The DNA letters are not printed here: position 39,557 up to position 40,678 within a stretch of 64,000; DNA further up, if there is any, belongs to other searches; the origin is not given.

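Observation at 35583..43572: Compact 8-kb AraC-associated locus combining keto-sugar-type enzymes with the Fe-S reductase trio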

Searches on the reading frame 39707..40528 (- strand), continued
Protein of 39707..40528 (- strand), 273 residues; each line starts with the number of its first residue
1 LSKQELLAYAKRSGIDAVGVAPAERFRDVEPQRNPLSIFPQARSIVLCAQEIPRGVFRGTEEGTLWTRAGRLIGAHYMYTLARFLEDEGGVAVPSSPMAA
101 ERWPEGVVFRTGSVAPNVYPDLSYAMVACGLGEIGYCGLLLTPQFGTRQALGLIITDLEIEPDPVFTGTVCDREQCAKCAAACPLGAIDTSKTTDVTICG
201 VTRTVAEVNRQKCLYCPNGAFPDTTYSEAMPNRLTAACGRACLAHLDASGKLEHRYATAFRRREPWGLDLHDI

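Call 72: search_solved_structures(query=A6, max_evalue=0.01, show_alignments=5)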
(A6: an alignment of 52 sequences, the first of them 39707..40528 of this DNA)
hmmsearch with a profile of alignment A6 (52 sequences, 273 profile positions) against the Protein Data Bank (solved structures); distinct sequences matched with E-value up to 0.01: 10.
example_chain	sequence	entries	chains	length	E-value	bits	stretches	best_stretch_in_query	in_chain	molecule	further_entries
8q4h_A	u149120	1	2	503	1.7e-15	60.3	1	126-194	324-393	Tetrachloroethene reductive dehalogenase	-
5d6s_A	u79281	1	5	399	3.2e-11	46.3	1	126-193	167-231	Epoxyqueuosine reductase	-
4uqu_A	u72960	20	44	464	4.6e-10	42.4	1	126-191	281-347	TETRACHLOROETHENE REDUCTIVE DEHALOGENASE CATALYTIC SUBUNIT PCEA | TETRACHLOROETHENE REDUCTIVE DEHALOGENASE CATALYTIC SUBUNIT | Tetrachloroethene reductive dehal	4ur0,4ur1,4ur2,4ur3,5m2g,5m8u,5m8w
6zy0_A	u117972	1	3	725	2.8e-09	39.9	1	124-195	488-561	Oxidoreductase, NAD-binding/iron-sulfur cluster-binding protein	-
4ras_A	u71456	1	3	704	2.9e-09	39.8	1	124-195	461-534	Oxidoreductase, NAD-binding/iron-sulfur cluster-binding protein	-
5d08_A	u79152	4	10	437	3e-09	39.8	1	126-190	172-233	Epoxyqueuosine reductase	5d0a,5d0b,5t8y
6zxu_A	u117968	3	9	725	3.7e-09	39.5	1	124-195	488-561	Oxidoreductase, NAD-binding/iron-sulfur cluster-binding protein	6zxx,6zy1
8rvu_a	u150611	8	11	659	0.0025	20.4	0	147-193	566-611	H(2):CoB-CoM heterodisulfide,ferredoxin reductase subunit A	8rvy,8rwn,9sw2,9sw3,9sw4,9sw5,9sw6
8rvv_A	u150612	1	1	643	0.0029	20.2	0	147-193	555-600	H(2):CoB-CoM heterodisulfide,ferredoxin reductase subunit A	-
9sfi_U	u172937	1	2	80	0.0036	19.8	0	164-189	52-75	4Fe-4S binding protein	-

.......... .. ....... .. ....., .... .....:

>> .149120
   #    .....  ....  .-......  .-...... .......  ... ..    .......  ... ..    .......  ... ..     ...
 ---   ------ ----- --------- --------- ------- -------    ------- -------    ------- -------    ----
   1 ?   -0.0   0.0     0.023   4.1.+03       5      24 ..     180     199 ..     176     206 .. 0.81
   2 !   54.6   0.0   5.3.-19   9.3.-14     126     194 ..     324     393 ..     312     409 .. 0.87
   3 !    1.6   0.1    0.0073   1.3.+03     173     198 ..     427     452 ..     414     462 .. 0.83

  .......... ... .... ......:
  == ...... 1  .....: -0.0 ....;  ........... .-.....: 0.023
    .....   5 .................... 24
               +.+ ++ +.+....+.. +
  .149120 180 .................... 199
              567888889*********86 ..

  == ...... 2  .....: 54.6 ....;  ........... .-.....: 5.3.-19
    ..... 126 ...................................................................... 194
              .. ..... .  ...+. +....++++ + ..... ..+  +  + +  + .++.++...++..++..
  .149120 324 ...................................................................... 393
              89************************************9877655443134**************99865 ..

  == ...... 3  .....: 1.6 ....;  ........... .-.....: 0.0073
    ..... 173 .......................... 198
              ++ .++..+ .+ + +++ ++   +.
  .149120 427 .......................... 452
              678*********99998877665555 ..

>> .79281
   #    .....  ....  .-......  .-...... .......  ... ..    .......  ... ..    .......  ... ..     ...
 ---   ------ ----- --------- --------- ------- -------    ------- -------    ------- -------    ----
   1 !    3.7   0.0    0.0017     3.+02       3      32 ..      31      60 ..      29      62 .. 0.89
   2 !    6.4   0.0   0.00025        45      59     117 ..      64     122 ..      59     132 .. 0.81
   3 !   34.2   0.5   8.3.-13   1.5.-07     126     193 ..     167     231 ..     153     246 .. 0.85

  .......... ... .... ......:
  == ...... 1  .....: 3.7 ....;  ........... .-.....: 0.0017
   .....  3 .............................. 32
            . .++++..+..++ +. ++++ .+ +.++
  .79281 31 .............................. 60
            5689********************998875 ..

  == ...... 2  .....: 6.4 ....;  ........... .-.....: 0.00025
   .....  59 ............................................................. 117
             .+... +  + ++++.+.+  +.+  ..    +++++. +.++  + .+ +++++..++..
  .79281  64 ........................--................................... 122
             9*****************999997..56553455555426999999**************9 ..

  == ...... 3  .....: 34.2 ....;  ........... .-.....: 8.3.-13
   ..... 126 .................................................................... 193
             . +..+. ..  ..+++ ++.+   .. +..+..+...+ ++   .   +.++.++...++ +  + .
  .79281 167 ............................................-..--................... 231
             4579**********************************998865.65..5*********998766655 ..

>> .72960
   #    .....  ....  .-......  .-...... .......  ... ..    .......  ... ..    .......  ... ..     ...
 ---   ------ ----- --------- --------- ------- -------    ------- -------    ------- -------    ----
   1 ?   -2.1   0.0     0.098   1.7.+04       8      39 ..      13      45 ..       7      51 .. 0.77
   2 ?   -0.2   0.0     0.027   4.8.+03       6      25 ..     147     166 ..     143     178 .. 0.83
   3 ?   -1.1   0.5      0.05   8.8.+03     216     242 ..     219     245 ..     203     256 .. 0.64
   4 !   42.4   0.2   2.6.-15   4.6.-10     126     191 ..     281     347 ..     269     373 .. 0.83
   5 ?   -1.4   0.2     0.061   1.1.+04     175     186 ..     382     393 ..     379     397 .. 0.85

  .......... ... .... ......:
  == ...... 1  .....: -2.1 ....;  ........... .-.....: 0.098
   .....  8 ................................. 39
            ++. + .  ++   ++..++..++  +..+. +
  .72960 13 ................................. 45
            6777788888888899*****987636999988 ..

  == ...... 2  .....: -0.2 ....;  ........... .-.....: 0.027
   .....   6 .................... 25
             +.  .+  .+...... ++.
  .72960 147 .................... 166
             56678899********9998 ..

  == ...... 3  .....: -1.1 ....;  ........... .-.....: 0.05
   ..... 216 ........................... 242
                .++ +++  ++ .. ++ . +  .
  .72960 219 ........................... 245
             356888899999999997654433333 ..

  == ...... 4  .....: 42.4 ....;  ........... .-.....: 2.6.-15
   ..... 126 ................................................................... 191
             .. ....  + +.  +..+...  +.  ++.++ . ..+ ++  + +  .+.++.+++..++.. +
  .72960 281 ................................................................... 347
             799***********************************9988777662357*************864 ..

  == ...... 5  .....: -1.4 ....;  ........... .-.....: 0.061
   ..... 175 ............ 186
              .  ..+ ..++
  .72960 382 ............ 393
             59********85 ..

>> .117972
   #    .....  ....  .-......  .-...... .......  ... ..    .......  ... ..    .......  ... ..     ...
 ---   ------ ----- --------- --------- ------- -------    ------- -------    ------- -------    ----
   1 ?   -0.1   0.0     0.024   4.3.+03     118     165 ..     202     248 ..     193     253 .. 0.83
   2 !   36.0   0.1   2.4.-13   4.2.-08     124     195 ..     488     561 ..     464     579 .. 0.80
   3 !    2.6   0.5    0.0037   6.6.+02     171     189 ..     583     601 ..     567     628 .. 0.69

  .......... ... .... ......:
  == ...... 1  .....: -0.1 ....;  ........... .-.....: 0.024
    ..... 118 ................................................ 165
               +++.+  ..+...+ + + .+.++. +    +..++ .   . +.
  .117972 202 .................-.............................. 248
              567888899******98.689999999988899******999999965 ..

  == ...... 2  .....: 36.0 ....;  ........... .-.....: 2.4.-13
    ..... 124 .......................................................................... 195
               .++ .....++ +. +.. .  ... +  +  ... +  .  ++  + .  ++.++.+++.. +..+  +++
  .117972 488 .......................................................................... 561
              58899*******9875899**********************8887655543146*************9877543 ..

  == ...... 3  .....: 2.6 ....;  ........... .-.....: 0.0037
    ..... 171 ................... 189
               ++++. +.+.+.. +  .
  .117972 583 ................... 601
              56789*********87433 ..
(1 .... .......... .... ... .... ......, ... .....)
